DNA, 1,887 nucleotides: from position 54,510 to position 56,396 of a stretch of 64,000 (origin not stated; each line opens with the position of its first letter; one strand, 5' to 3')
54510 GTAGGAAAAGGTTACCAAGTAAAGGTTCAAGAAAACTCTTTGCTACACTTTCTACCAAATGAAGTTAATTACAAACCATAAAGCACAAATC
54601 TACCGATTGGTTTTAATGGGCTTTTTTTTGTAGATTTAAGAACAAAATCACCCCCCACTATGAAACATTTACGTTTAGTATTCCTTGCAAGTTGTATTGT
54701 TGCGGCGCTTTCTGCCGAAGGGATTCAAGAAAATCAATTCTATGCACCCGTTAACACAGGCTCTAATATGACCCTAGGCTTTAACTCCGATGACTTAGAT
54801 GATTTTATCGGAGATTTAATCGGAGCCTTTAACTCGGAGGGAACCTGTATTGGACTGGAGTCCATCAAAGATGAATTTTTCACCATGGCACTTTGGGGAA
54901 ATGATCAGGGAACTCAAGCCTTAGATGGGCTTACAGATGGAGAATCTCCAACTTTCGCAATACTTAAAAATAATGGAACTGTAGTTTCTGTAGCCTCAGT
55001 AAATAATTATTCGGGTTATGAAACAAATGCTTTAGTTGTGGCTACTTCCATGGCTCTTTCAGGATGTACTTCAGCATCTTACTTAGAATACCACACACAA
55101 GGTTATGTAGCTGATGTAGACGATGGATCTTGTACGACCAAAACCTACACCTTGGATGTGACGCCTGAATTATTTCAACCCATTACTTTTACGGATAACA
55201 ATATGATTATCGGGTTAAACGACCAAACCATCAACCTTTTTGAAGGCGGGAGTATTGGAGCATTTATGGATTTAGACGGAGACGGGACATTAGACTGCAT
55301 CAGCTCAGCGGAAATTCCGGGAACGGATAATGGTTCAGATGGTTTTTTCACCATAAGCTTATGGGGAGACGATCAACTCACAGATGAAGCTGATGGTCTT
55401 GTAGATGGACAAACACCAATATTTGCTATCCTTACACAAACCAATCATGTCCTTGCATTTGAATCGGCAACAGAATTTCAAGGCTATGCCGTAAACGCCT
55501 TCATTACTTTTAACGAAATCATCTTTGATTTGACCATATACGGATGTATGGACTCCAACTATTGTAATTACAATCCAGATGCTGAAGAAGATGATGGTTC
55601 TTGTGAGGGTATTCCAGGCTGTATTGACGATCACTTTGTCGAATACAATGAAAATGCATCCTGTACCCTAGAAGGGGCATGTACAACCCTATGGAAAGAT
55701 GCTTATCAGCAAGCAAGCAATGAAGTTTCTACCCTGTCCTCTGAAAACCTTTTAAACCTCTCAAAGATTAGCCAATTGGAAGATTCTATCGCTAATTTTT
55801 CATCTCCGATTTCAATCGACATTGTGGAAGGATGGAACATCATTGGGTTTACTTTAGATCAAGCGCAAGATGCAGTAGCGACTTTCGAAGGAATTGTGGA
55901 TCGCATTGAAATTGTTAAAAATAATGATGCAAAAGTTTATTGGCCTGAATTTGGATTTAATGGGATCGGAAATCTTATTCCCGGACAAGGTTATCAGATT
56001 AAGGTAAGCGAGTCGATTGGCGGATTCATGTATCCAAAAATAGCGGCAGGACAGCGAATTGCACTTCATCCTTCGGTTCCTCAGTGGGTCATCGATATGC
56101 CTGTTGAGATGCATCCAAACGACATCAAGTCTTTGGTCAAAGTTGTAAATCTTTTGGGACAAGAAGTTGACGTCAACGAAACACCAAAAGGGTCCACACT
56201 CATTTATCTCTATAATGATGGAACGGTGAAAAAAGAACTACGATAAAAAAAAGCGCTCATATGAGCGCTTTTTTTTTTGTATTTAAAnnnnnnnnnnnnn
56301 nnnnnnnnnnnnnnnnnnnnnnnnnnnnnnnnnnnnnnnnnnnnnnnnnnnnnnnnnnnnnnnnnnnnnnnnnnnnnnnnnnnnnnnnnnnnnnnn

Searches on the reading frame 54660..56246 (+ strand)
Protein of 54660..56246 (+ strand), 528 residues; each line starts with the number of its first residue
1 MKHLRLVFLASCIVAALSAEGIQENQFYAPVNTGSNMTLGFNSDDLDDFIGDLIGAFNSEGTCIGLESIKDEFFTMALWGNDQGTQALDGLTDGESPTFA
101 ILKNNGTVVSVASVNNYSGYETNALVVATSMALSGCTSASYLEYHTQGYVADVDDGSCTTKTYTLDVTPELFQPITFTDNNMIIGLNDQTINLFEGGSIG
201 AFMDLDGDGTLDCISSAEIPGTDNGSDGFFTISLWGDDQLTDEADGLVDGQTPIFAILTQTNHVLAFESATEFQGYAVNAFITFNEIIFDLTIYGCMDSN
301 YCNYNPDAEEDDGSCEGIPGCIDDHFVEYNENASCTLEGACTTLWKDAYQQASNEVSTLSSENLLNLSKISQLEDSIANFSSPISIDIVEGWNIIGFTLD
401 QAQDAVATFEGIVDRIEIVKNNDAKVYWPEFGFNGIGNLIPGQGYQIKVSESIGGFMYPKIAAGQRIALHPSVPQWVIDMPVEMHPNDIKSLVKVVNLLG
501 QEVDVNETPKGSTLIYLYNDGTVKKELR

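Call 7: search_protein_families(library=pfam, proteins=[window:54660-56246:+], max_evalue=1)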
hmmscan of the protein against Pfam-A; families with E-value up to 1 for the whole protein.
window:54660-56246:+ (528 aa): 2 families
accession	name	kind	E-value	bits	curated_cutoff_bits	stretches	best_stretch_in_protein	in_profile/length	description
PF19077.6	Big_13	-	0.026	15.4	27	1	80-116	12-48/102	Bacterial Ig-like domain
PF15070.11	GOLGA2L5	-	0.11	11.8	29.2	1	343-383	25-65/520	Putative golgin subfamily A member 2-like protein 5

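Call 9: search_protein_families(library=ncbifam, proteins=[window:54660-56246:+], max_evalue=1)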
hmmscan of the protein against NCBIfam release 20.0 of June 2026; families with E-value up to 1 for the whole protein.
window:54660-56246:+ (528 aa): 0 families

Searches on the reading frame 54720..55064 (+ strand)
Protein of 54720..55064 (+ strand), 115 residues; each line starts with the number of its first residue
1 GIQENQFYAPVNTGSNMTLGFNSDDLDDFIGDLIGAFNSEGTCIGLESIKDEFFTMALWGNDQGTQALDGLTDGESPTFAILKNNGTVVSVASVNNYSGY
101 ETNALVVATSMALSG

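Call 25: search_solved_structures(query=A2, max_evalue=10)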
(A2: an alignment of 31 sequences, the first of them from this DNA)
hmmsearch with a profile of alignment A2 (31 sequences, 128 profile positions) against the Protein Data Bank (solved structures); distinct sequences matched with E-value up to 10: 1.
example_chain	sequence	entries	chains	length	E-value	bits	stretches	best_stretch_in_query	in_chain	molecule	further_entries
3gr5_A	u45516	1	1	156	0.23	14.6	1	61-113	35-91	EscC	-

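Call 30: search_protein_representatives(alignment_id=A2)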
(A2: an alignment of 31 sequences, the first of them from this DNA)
Query: 31 sequences, 128 profile positions. Proteins with E-value up to 0.001 (for the whole library): 3945; up to 1e-10: 1409; up to 1e-30: 182. The best 150 are listed.
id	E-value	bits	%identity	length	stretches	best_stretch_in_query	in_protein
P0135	1.4e-146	497.0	-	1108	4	4-126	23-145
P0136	9.7e-139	471.7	-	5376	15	7-114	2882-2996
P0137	6.5e-133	452.8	-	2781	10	13-114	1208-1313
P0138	2.5e-131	447.7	-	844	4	6-125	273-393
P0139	3.4e-122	418.2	-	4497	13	16-112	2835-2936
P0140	2.0e-121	415.7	-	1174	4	6-125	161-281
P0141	3.1e-110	379.5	-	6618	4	3-127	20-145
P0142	8.6e-100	345.8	-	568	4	7-126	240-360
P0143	5.2e-99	343.2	-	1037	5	3-121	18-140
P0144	8.0e-97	336.2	-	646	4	9-118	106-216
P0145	1.5e-96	335.2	-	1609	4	6-125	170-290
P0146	6.3e-92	320.3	-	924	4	5-122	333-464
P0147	2.1e-88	308.9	-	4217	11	16-99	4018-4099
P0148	8.9e-83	290.8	-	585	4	5-119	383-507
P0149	1.3e-81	287.0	-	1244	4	11-120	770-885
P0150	1.5e-81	286.8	-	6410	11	8-121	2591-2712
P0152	2.2e-80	283.0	-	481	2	3-126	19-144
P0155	3.3e-76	269.5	-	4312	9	10-116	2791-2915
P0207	1.0e-47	177.4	-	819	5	8-91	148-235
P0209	3.1e-47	175.8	-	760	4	12-116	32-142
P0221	8.3e-44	164.8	-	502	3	14-116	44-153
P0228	1.8e-41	157.2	-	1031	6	8-88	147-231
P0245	5.1e-37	142.8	-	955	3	11-116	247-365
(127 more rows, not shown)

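Call 31: search_protein_families(library=pfam, proteins=[P0135, P0138, P0142, P0144, P0148, P0152, P0207, P0209, P0221, P0228], max_evalue=0.01)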
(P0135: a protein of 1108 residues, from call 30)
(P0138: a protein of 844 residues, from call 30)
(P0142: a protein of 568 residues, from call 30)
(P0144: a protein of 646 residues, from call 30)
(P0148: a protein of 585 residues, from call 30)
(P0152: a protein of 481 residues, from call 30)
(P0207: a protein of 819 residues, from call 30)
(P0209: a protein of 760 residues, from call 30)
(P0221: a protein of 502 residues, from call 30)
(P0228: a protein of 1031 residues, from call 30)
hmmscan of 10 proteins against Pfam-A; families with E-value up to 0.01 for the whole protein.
P0135 (1108 aa): 0 families

P0138 (844 aa): 0 families

P0142 (568 aa): 1 family
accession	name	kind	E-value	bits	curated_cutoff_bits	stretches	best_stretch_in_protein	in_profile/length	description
PF23567.2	Ubiquitin_IARS1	-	0.00059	20.3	22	0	482-528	38-84/92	Isoleucine--tRNA ligase, cytoplasmic, ubiquitin-like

P0144 (646 aa): 2 families
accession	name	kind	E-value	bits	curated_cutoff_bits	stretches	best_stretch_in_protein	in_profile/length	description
PF25271.1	DUF7868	-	0.00011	22.7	25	0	142-163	78-99/158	Domain of unknown function (DUF7868)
PF06977.17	SdiA-regulated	-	0.0075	15.9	21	0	251-280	39-68/249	SdiA-regulated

P0148 (585 aa): 0 families

P0152 (481 aa): 0 families

P0207 (819 aa): 0 families

P0209 (760 aa): 10 families
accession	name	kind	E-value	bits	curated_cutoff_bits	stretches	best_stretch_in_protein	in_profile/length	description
PF22544.2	HYDIN_VesB_CFA65-like_Ig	-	8.1e-18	64.9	25.5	2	334-427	1-95/100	HYDIN/CFA65/VesB-like, Ig-like domain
PF22073.2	Cep192_D4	-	1.2e-13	51.6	35.5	1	334-433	2-111/112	Cep192 domain 4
PF15780.11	ASH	-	1.3e-12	48.2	27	2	344-420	15-92/98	Abnormal spindle-like microcephaly-assoc'd, ASPM-SPD-2-Hydin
PF07610.17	DUF1573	-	2.1e-11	44.1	26.1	1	338-431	3-96/98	Protein of unknown function (DUF1573)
PF12371.14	TMEM131_like_N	-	9.8e-08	32.6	28.8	1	441-486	3-49/84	Transmembrane protein 131-like N-terminal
PF24507.1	Ig_CFAP65_4th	-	0.0008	20.2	27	0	390-432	34-75/76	CFAP65, fourth Ig-like domain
PF22067.2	Cep192_D3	-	0.0012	19.3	27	0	350-426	15-91/99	Cep192 domain 3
PF25249.1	Ig_CFAP65_7th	-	0.0015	18.7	28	0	390-424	57-91/120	CFAP65, seventh Ig-like domain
PF24798.1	Ig-CFAP74_4th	-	0.0027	18.3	28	0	339-418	2-81/95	CFAP74 forth Ig-like domain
PF22066.2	Cep192_D8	-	0.0038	17.9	33.5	0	339-431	9-98/101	Cep192 domain 8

P0221 (502 aa): 1 family
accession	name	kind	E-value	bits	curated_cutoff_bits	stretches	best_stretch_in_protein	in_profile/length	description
PF18962.6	Por_Secre_tail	-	3.8e-08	33.9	27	1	424-498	2-73/75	Secretion system C-terminal sorting domain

P0228 (1031 aa): 1 family
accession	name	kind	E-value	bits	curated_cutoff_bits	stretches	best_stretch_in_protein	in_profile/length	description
PF18962.6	Por_Secre_tail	-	3.4e-08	34.1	27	1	953-1025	2-71/75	Secretion system C-terminal sorting domain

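Call 39: list_cluster_members(proteins=[P0136, P0139, P0141, P0150, P0155, P0207, P0209, P0221, P0245, P0135])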
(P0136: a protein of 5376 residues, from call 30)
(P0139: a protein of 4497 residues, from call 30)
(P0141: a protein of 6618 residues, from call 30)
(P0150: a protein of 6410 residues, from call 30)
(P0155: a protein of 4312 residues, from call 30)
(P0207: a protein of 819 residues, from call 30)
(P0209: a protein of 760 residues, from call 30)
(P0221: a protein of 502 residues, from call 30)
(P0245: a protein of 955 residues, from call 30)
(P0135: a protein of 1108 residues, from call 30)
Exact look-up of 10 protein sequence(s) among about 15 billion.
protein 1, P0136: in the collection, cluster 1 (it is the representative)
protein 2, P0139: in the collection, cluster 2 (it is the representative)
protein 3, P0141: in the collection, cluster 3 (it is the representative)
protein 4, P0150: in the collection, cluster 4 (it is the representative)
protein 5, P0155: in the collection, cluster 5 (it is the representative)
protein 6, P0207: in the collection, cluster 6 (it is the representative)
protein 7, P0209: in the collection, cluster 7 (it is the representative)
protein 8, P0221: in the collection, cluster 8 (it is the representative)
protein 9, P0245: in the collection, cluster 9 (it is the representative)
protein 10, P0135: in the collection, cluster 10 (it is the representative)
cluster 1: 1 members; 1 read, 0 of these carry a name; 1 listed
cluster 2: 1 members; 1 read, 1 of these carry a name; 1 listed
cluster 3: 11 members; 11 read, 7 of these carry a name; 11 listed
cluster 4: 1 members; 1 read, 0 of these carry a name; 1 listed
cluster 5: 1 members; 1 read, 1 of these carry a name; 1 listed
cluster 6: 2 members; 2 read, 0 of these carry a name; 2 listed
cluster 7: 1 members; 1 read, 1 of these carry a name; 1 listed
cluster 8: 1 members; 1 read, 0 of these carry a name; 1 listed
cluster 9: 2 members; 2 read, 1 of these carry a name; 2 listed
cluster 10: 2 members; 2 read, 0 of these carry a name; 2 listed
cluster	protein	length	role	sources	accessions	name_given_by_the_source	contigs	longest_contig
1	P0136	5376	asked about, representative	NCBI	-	-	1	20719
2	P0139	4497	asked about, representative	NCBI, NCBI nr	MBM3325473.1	MAG: choice-of-anchor D domain-containing protein, partial [Calditrichaeota bacterium] | choice-of-anchor D domain-containing protein [Calditrichota bacterium]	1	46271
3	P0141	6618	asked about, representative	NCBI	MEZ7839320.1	MAG: hypothetical protein QMB13_08325, partial [Flavobacteriales bacterium]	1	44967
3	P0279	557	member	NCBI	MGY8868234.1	MAG: hypothetical protein ACKVJK_21725, partial [Methylophagaceae bacterium]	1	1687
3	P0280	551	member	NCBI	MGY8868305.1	MAG: hypothetical protein ACKVJK_22090, partial [Methylophagaceae bacterium]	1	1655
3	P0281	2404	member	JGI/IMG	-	hypothetical protein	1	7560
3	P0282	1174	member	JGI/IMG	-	hypothetical protein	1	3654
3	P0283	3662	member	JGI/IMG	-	hypothetical protein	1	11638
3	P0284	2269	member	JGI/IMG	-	hypothetical protein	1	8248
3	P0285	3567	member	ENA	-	-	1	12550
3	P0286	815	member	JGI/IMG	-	-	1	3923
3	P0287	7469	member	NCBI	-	-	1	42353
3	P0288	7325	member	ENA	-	-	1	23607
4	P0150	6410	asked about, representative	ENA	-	-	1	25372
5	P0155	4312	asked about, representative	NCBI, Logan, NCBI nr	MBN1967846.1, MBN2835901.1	MAG: PKD domain-containing protein [Candidatus Delongbacteria bacterium] | PKD domain-containing protein [Candidatus Delongbacteria bacterium]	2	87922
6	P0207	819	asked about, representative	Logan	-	-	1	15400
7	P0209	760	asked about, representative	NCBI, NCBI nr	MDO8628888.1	MAG: choice-of-anchor D domain-containing protein, partial [Phycisphaerales bacterium] | choice-of-anchor D domain-containing protein [Phycisphaerales bacterium]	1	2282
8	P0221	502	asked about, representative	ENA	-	-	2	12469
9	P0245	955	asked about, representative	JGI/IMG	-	hypothetical protein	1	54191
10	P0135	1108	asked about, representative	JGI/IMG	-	-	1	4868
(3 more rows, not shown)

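Call 43: search_protein_families(library=pfam, proteins=[P0139, P0155, P0245], max_evalue=0.0001)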
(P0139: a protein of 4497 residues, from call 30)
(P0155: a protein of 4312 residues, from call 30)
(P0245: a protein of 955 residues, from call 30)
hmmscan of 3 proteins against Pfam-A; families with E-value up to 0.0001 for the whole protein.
P0139 (4497 aa): 26 families (the best 25 are shown)
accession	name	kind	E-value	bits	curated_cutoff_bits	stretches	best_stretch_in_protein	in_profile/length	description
PF22544.2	HYDIN_VesB_CFA65-like_Ig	-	9e-233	754.7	25.5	19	931-1028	2-99/100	HYDIN/CFA65/VesB-like, Ig-like domain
PF22073.2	Cep192_D4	-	9.5e-188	612.4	35.5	14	3978-4079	2-111/112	Cep192 domain 4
PF15780.11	ASH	-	6.1e-169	549.5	27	11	932-1016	3-92/98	Abnormal spindle-like microcephaly-assoc'd, ASPM-SPD-2-Hydin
PF07610.17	DUF1573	-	2.8e-137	447.8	26.1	7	485-577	2-92/98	Protein of unknown function (DUF1573)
PF12371.14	TMEM131_like_N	-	5.9e-102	334.5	28.8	3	3076-3154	4-83/84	Transmembrane protein 131-like N-terminal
PF24507.1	Ig_CFAP65_4th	-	1.9e-85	281.8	27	0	848-922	2-74/76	CFAP65, fourth Ig-like domain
PF24798.1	Ig-CFAP74_4th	-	1.8e-55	185.5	28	0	1832-1913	2-82/95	CFAP74 forth Ig-like domain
PF22067.2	Cep192_D3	-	3.8e-39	133.2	27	0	3538-3623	13-97/99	Cep192 domain 3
PF22066.2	Cep192_D8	-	1.1e-36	125.5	33.5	0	4325-4417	9-98/101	Cep192 domain 8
PF13517.12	FG-GAP_3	-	3e-34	117.8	26.9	4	2161-2221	1-61/61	FG-GAP-like repeat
PF24291.1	Ig_CFAP65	-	1.3e-32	112.6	27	0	1321-1367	72-116/121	Cilia- and flagella-associated protein 65-like, Ig-like domain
PF25249.1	Ig_CFAP65_7th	-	2.7e-28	98.6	28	0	983-1024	54-95/120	CFAP65, seventh Ig-like domain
PF22064.2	Cep192_D2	-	2e-17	64.3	27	0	250-284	2-39/154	Cep192 domain 2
PF24770.2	Ig-CFAP74_2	-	2.2e-17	64.6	27.4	0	310-355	137-182/185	CFAP74 second Ig-like domain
PF22060.2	Cep192_D1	-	3.5e-17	62.8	27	0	980-1014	63-97/123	Cep192 domain 1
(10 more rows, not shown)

P0155 (4312 aa): 10 families
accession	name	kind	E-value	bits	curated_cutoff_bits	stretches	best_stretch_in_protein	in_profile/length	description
PF17963.7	Big_9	-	1.7e-52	176.7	23.6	1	1121-1206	4-88/89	Bacterial Ig domain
PF00801.26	PKD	-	5.3e-50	167.8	23.5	1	2540-2603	11-73/80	PKD domain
PF18911.6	PKD_4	-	9.9e-49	163.8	27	2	2532-2610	7-82/85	PKD domain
PF16820.11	PKD_3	-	7.3e-35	119.1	26.3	0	4129-4181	9-59/68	PKD-like domain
PF06832.18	BiPBP_C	-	4e-21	75.2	26.8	0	2557-2594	44-79/90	Penicillin-Binding Protein C-terminus Family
PF16403.11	Bact_surface_Ig-like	-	1e-13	51.5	27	1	766-837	1-71/71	Bacterial surface protein, Ig-like domain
PF21027.3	Sde0182_C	-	3.4e-08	34.4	27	0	3564-3584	2-22/83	Cellulose-binding protein Sde0182, C-terminal domain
PF17892.7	Cadherin_5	-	5.9e-08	32.9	26.5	0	1121-1206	5-97/98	Cadherin-like domain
PF13585.12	CHU_C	-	1e-05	26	27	0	4227-4298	4-72/86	CHU_C Type IX secretion signal domain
PF13754.12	Big_3_4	-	8.1e-05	22.9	27.3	0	811-847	32-68/106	Domain of unknown function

P0245 (955 aa): 3 families
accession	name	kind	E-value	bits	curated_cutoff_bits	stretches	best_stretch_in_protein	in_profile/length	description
PF25788.1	Ig_Rha78A_N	-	2.9e-11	44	27.4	0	403-466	35-101/105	Rha78A-like, N-terminal immunoglobulin domain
PF13860.13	FlgD_ig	-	9.5e-08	32.4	27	1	890-943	23-76/79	FlgD Ig-like domain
PF00041.27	fn3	-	4.7e-07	30.4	25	0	167-238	12-80/84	Fibronectin type III domain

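Call 84: find_encoding_contigs(protein=P0245, flank=8000, max_places=2)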
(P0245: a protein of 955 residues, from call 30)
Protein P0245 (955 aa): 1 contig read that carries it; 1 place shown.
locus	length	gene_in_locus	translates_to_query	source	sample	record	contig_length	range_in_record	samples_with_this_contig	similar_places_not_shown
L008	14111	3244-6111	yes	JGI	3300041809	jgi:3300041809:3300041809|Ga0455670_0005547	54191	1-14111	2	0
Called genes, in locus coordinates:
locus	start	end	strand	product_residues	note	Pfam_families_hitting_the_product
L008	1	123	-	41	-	?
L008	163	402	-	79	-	-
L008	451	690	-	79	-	-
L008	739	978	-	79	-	-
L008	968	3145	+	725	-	PF00041:fn3 (faint), PF25788:Ig_Rha78A_N (faint), PF18962:Por_Secre_tail (faint), PF13860:FlgD_ig (weak)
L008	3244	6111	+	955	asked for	PF14292:SusE (faint), PF00041:fn3 (faint), PF25788:Ig_Rha78A_N (faint), PF13860:FlgD_ig (weak)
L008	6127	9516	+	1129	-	PF18962:Por_Secre_tail (faint), PF16656:Pur_ac_phosph_N (faint), PF25788:Ig_Rha78A_N (faint), PF13860:FlgD_ig (weak)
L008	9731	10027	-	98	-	-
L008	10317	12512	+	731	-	PF07715:Plug, PF00593:TonB_dep_Rec_b-barrel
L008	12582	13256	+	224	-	PF01618:MotA_ExbB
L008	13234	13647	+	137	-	PF02472:ExbD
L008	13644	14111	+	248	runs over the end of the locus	PF03544:TonB_C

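Call 85: find_encoding_contigs(protein=P0221, flank=8000, max_places=2)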
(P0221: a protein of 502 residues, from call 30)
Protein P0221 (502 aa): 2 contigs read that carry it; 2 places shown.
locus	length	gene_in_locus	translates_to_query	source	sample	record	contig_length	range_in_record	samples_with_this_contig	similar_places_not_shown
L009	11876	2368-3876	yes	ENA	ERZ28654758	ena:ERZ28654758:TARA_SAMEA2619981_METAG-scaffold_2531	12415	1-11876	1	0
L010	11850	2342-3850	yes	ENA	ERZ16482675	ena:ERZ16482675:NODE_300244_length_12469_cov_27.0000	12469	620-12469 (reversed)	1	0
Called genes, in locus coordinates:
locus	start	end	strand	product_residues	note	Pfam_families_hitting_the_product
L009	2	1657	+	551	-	?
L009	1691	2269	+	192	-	PF13860:FlgD_ig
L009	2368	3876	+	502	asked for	PF18962:Por_Secre_tail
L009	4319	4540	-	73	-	PF13384:HTH_23 (weak), PF13518:HTH_28 (weak), PF13551:HTH_29, PF13565:HTH_32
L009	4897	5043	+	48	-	-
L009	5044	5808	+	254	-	PF13231:PMT_2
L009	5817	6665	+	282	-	-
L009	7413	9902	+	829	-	PF14522:Cytochrome_C7 (faint), PF14537:Cytochrom_c3_2 (faint), PF22113:Mtrc-MtrF_II-IV_dom (faint)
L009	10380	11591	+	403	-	PF00989:PAS (weak), PF08448:PAS_4 (faint), PF13188:PAS_8 (faint), PF13426:PAS_9, PF00196:GerE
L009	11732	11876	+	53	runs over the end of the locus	-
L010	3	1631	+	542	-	?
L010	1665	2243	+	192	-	PF13860:FlgD_ig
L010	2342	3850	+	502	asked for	PF18962:Por_Secre_tail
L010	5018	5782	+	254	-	PF13231:PMT_2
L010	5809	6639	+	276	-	-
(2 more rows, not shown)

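Call 86: find_encoding_contigs(protein=P0207, flank=8000, max_places=2)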
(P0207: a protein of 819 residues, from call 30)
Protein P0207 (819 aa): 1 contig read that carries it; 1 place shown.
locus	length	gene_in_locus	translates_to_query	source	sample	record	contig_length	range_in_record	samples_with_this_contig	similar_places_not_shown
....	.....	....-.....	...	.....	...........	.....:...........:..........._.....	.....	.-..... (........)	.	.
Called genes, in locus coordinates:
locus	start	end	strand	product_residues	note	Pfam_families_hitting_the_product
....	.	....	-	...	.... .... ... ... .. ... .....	?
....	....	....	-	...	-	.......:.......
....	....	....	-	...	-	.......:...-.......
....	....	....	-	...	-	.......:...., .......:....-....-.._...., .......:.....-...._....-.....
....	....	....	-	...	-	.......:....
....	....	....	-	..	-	-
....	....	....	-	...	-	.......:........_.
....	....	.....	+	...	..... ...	-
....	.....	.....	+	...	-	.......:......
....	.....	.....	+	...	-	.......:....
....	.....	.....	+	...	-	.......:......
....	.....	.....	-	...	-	?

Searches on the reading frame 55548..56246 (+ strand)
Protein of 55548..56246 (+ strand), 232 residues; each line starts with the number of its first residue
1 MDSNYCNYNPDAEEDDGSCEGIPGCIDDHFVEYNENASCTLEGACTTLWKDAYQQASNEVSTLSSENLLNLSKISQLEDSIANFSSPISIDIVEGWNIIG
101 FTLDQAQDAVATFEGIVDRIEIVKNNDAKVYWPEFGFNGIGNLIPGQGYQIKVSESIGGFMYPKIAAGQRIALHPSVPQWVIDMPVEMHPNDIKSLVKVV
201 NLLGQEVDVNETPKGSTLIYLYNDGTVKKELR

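Call 28: search_protein_families(library=pfam, proteins=[window:55548-56246:+], max_evalue=0.1)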
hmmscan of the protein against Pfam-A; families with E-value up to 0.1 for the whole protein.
window:55548-56246:+ (232 aa): 1 family
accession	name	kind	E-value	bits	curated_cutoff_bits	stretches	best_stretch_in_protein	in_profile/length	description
PF15070.11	GOLGA2L5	-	0.034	13.5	29.2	1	47-88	25-66/520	Putative golgin subfamily A member 2-like protein 5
